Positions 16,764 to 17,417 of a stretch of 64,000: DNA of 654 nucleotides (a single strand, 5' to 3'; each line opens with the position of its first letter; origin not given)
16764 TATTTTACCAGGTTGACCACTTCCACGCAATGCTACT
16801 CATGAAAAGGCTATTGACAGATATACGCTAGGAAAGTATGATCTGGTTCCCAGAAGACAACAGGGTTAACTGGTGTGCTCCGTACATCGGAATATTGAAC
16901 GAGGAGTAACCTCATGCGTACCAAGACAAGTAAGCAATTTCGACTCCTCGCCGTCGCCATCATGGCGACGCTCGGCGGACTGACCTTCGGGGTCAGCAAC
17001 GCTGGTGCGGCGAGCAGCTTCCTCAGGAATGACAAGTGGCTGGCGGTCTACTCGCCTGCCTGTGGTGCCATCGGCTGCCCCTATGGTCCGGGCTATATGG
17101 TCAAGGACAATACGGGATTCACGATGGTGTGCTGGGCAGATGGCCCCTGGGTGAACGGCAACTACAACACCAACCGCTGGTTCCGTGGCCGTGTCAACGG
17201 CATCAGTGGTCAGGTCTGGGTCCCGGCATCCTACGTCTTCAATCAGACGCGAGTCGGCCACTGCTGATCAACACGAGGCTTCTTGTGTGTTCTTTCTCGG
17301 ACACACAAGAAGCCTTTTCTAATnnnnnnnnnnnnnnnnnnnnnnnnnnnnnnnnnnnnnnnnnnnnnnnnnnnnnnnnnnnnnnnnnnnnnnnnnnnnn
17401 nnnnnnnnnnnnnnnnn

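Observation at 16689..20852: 4.1-kb insertion inside the str operon carrying a membrane-anchored, atypical Hsp100/Clp-like AAA+ module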

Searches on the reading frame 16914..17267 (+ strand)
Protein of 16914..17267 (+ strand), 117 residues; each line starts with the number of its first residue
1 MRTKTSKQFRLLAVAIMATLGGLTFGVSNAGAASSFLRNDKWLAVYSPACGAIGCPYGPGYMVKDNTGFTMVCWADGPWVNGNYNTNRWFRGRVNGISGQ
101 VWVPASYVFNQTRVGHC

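Call 3: search_protein_families(library=pfam, proteins=[window:16914-17267:+], max_evalue=0.1)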
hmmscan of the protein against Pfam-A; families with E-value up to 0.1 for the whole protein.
window:16914-17267:+ (117 aa): 0 families

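Call 4: search_protein_families(library=ncbifam, proteins=[window:16914-17267:+], max_evalue=0.1)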
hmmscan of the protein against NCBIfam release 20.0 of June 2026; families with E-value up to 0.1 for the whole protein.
window:16914-17267:+ (117 aa): 0 families

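Call 46: search_protein_families(library=padloc, proteins=[window:16914-17267:+], max_evalue=0.01)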
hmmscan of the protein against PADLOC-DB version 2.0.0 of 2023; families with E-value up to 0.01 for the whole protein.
window:16914-17267:+ (117 aa): 0 families

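Call 65: search_protein_families(library=phrogs, proteins=[window:16914-17267:+], max_evalue=0.1)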
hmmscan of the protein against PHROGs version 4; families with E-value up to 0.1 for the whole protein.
window:16914-17267:+ (117 aa): 0 families
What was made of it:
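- Tried and rejected: PHROGs gives nothing (call 65).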

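Call 66: search_solved_structures(query=window:16914-17267:+, max_evalue=1)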
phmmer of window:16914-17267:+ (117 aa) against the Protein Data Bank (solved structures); distinct sequences matched with E-value up to 1: 0.
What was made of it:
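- Checked: The 117-aa protein has no hit in Pfam, NCBIfam, PDB or PHROGs (calls 3, 4, 65, 66).
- Tried and rejected: Nothing in Pfam, NCBIfam, PDB or PHROGs (calls 3, 4, 65, 66).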
